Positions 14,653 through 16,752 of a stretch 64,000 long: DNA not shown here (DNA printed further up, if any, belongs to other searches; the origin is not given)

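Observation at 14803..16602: pheS carries an N-terminal AlaX/ThrRS-type tRNA_SAD domain with a degenerate metal site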

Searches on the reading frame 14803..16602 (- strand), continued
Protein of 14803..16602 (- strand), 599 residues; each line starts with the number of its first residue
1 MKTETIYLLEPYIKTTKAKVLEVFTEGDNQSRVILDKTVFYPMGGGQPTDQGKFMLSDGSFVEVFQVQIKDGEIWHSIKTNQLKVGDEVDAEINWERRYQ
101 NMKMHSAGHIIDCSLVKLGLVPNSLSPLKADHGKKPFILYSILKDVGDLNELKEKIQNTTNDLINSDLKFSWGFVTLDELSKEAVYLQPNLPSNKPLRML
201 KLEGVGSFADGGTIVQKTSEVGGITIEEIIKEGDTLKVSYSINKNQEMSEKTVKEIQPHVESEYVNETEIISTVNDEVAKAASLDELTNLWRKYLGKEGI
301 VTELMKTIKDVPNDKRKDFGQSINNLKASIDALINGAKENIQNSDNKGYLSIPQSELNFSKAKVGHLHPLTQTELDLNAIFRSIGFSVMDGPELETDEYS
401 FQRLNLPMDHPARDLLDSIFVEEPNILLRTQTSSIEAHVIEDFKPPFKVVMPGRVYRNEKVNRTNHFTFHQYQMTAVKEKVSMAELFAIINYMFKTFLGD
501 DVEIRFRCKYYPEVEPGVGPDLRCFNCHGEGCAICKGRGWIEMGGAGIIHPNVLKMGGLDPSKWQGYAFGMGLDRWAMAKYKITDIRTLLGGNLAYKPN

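Call 45: find_encoding_contigs(protein=P0210, flank=10000, max_places=1)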
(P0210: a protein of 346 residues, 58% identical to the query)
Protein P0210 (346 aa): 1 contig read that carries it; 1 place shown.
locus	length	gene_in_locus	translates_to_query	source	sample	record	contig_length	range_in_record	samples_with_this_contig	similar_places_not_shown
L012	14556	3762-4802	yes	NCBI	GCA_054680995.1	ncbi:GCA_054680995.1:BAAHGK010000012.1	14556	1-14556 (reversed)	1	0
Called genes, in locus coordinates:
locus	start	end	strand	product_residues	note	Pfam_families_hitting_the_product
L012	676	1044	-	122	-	-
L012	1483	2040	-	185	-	PF01864:CarS-like, PF01148:CTP_transf_1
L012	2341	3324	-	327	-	-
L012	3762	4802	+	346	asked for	PF02912:Phe_tRNA-synt_N, PF01409:tRNA-synt_2d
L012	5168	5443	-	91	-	PF00825:Ribonuclease_P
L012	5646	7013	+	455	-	PF00753:Lactamase_B (faint), PF23023:Anti-Pycsar_Apyc1 (weak), PF16661:Lactamase_B_6 (weak), PF10996:Beta-Casp, PF07521:RMMBL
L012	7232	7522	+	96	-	PF02686:GatC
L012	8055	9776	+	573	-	PF00664:ABC_membrane, PF00005:ABC_tran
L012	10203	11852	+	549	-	PF00664:ABC_membrane, PF02463:SMC_N (weak), PF00005:ABC_tran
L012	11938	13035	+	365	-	PF00089:Trypsin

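Call 65: predict_structure(alignment_id=A2)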
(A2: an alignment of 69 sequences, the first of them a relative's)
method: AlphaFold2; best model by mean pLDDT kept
length: 599 residues; sequences in the alignment: 69
mean_pLDDT: 88.9   pTM: 0.46
mean pLDDT of the five models: 88.9, 87.9, 87.5, 87.2, 86.3
residues with pLDDT >= 90: 441; 70-90: 90; 50-70: 39; < 50: 29
segments of 3 or more residues with pLDDT < 50: 247-261, 422-424, 595-599
pLDDT, mean of each block of 10 residues (from residue 1): 94 98 96 98 92 97 97 96 97 97 97 98 96 96 96 98 97 96 93 92 96 95 97 98 65 33 80 96 96 97 95 92 93 93 74 57 65 93 94 78 85 62 50 86 97 80 82 95 96 97 95 92 96 93 95 97 97 93 88 48
secondary structure, 60 per line:
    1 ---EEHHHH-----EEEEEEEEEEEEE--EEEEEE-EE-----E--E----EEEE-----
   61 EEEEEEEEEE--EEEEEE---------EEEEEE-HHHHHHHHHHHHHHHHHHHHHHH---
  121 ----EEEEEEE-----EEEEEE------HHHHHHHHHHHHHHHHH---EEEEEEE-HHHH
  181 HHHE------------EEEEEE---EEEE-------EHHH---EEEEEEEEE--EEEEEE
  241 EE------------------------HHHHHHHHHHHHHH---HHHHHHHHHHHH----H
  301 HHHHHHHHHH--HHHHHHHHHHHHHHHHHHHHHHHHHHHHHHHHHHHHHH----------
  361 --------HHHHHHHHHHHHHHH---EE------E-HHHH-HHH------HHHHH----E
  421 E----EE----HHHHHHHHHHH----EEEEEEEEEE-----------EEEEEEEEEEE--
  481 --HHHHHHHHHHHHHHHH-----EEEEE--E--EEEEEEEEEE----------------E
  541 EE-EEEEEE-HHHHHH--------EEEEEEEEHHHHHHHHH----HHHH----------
elements in order: H6-9 E15-27 E30-35 E52-55 E61-70 E73-78 E88-93 H95-117 E125-131 E137-142 H149-165 E169-175 H177-183 E197-202 E206-209 E224-232 E235-242 H267-280 H284-295 H300-310 H313-350 H369-383 H397-400 H411-415 H432-442 E447-456 E468-478 H483-498 E504-508 E514-523 E540-542 E544-549 H551-556 E565-572 H573-581 H586-589

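Call 67: fold_search(model_id=the predicted structure, library=pdb)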
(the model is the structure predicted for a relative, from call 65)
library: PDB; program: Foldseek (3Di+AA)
matches with E <= 10: 1094; with E <= 0.001: 628
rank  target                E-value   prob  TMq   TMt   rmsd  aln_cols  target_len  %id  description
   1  9a5b_A                4.8e-33  1.00  0.36  0.62  17.3       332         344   38  Integrative model of SYFA-SYFB by crosslinking MS and deep learning (released 2024-09-18)
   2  9drv_D                9.4e-28  1.00  0.35  0.59  14.9       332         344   26  Crystal structure of M. tuberculosis PheRS-tRNA complex bound to inhibitor D-004 (released 2025-02-12)
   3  6oz5_C                9.9e-28  1.00  0.35  0.64  16.7       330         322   32  Escherichia coli tRNA synthetase in complex with compound 3 (released 2020-11-18)
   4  9drt_A                1.6e-27  1.00  0.35  0.60  14.9       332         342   26  Crystal structure of the complex of M. tuberculosis PheRS with cognate precursor tRNA and fragment DDD00805735 (released 2025-06-04)
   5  9drs_D                1.7e-27  1.00  0.34  0.59  14.8       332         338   26  Crystal structure of M. tuberculosis PheRS-tRNA complex bound to inhibitor D-116 (released 2025-02-12)
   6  9dtf_D                1.7e-27  1.00  0.34  0.60  14.7       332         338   26  Crystal structure of the complex of M. tuberculosis PheRS with cognate precursor tRNA and fragment DDD01008876 (released 2025-06-04)
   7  7k9m_A                1.8e-27  1.00  0.36  0.62  16.6       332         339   26  Crystal structure of the complex of M. tuberculosis PheRS with cognate precursor tRNA and 5'-O-(N-phenylalanyl)sulfamo (released 2021-05-12)
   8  9drt_D                2.0e-27  1.00  0.34  0.60  14.7       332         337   26  Crystal structure of the complex of M. tuberculosis PheRS with cognate precursor tRNA and fragment DDD00805735 (released 2025-06-04)
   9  9dsx_D                2.9e-27  1.00  0.35  0.60  14.9       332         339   26  Crystal structure of the complex of M. tuberculosis PheRS with cognate precursor tRNA and fragment DDD00107555 (released 2025-06-04)
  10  7k98_A                3.8e-27  1.00  0.36  0.61  14.4       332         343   27  Preaminoacylation complex of M. tuberculosis PheRS with cognate precursor tRNA and 5'-O-(N-phenylalanyl)sulfamoyl-aden (released 2021-05-12)
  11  9drv_A                5.5e-27  1.00  0.35  0.60  14.9       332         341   26  Crystal structure of M. tuberculosis PheRS-tRNA complex bound to inhibitor D-004 (released 2025-02-12)
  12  9dtf_A                6.4e-27  1.00  0.35  0.61  14.4       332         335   26  Crystal structure of the complex of M. tuberculosis PheRS with cognate precursor tRNA and fragment DDD01008876 (released 2025-06-04)
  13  7ka0_A                9.6e-27  1.00  0.35  0.60  17.0       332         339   26  Crystal structure of the complex of M. tuberculosis PheRS with cognate precursor tRNA and phenylalanine (released 2021-05-12)
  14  9dsx_A                1.1e-26  1.00  0.35  0.62  14.4       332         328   26  Crystal structure of the complex of M. tuberculosis PheRS with cognate precursor tRNA and fragment DDD00107555 (released 2025-06-04)
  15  6p8t_C                1.4e-26  1.00  0.33  0.61  16.9       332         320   30  Acinetobacter baumannii tRNA synthetase in complex with compound 1 (released 2020-11-18)
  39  2zzf                  4.2e-20  1.00  0.37  0.30   2.3       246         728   28  Crystal structure of alanyl-tRNA synthetase without oligomerization domain (released 2009-07-21)
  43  3kew_A                9.3e-19  1.00  0.34  0.82   3.4       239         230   25  Crystal structure of probable alanyl-trna-synthase from Clostridium perfringens (released 2009-11-03)
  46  3kew_B                1.0e-17  1.00  0.33  0.82   3.4       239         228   25  Crystal structure of probable alanyl-trna-synthase from Clostridium perfringens (released 2009-11-03)
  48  9iuw                  2.7e-17  1.00  0.31  0.84   3.5       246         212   27  Structure of AlaX-M trans-editing enzyme from Pyrococcus furiosus (released 2025-07-30)
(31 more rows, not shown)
